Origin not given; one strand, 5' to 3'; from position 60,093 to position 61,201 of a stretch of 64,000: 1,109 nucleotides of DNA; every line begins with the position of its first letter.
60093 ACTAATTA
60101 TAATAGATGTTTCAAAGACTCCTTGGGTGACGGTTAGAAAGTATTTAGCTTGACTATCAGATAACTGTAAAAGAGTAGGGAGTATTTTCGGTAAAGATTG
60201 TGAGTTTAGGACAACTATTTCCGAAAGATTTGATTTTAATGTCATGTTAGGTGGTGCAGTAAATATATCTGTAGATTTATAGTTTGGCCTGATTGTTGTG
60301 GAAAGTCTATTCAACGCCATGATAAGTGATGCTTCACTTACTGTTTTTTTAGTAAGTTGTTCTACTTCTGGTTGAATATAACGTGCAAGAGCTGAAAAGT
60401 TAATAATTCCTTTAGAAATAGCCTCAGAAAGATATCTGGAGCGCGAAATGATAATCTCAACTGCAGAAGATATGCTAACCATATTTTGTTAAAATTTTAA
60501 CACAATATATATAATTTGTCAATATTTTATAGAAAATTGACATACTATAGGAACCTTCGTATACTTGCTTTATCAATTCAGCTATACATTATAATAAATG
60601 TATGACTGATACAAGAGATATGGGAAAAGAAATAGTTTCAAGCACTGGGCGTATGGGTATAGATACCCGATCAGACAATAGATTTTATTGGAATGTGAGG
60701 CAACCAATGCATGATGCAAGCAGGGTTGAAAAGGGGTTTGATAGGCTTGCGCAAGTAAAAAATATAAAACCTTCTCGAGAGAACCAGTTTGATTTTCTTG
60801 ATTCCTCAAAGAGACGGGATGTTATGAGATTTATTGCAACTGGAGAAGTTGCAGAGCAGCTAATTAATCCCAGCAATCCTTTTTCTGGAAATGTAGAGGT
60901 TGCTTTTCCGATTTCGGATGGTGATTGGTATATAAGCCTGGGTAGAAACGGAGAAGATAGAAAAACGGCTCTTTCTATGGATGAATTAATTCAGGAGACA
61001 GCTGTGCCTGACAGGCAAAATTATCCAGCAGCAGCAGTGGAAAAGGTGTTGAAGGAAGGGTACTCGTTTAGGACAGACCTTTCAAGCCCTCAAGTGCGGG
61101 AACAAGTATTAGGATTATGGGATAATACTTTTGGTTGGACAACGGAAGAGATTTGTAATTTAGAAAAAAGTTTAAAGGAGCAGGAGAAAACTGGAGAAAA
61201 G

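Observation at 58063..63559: AcuA/AcuC-like acetylation switch next to an AMP-forming acyl-CoA synthetase, co-operonic with a fused PPAT-DPCK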

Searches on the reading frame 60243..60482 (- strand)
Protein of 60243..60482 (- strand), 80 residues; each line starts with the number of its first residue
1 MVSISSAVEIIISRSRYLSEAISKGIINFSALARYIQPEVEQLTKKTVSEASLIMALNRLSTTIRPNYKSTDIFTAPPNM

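Call 66: search_solved_structures(query=A5, max_evalue=10, show_alignments=2)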
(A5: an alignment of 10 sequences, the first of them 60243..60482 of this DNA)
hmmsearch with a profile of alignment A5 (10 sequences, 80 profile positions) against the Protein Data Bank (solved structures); distinct sequences matched with E-value up to 10: 11.
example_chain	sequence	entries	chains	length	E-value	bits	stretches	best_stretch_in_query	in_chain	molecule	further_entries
8hs4_A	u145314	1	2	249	0.74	13.6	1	19-49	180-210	7-alpha-hydroxysteroid dehydrogenase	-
8hdi_A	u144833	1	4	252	0.77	13.5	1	19-49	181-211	7-alpha-hydroxysteroid dehydrogenase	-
8hs9_E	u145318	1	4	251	0.88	13.3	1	19-49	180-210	7-alpha-hydroxysteroid dehydrogenase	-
8hdn_A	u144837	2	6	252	0.89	13.3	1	19-49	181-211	7-alpha-hydroxysteroid dehydrogenase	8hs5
3gaf_A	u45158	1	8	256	0.92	13.3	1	19-49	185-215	7-ALPHA-HYDROXYSTEROID DEHYDROGENASE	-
6fsp_A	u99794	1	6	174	1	13.1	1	31-63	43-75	PRPP-binding protein, adenine/guanine phosphoribosyltransferase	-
5zgo_A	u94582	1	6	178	1.1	13.1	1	31-63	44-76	Adenine phosphoribosyltransferase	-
2oap_1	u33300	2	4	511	1.1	13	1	2-37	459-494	Type II secretion system protein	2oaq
5kzk_A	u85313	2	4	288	1.3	12.8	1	31-65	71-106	Probable RNA methyltransferase, TrmH family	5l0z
8hs6_A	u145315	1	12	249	1.3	12.8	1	19-47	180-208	7-alpha-hydroxysteroid dehydrogenase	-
8hde_A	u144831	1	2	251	1.5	12.6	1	19-47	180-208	7-alpha-hydroxysteroid dehydrogenase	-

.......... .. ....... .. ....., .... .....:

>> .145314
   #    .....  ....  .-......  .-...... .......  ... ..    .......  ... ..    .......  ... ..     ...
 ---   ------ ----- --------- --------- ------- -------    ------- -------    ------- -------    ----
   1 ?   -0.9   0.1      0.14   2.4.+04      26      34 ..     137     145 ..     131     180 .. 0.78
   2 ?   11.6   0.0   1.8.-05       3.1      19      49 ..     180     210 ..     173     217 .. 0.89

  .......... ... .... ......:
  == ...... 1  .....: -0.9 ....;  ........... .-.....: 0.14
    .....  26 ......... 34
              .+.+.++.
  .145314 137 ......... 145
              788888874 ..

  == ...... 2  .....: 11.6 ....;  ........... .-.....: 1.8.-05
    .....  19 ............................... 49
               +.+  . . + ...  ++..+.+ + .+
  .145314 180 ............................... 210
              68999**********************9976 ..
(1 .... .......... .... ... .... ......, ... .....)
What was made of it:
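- On AcuB: An N-terminal-only profile gave nothing (call 66).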

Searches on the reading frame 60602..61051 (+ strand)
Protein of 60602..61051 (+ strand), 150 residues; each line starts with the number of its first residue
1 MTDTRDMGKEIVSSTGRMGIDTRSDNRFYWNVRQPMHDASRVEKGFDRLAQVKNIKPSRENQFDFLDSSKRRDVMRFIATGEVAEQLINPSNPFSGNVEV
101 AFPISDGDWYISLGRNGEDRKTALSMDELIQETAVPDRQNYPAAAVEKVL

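Call 57: predict_structure(alignment_id=A4)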
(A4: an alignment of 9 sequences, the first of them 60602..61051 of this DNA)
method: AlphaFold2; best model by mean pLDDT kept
length: 150 residues; sequences in the alignment: 9
mean_pLDDT: 73.4   pTM: 0.65
mean pLDDT of the five models: 73.4, 72.9, 71.5, 70.8, 67.3
residues with pLDDT >= 90: 45; 70-90: 44; 50-70: 38; < 50: 23
segments of 3 or more residues with pLDDT < 50: 1-8, 135-139, 141-150
pLDDT, mean of each block of 10 residues (from residue 1): 43 63 79 90 89 63 67 90 93 91 88 88 62 51 44
secondary structure, 60 per line:
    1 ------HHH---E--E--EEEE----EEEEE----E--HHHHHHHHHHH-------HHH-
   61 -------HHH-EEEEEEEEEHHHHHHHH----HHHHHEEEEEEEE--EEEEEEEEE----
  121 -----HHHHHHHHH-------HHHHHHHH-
elements in order: E19-22 E27-31 H39-49 E72-80 H81-88 H93-97 E98-105 E108-116 H126-134 H142-149
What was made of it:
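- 60602..61051 (+): X, N-terminal domain (residues 1-150). Alpha/beta, no assignable fold. Carries family-invariant or near-invariant S14, G16, G19, R23, R27, R72, E99, N116. Stand-alone model pLDDT 73 (call 57).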
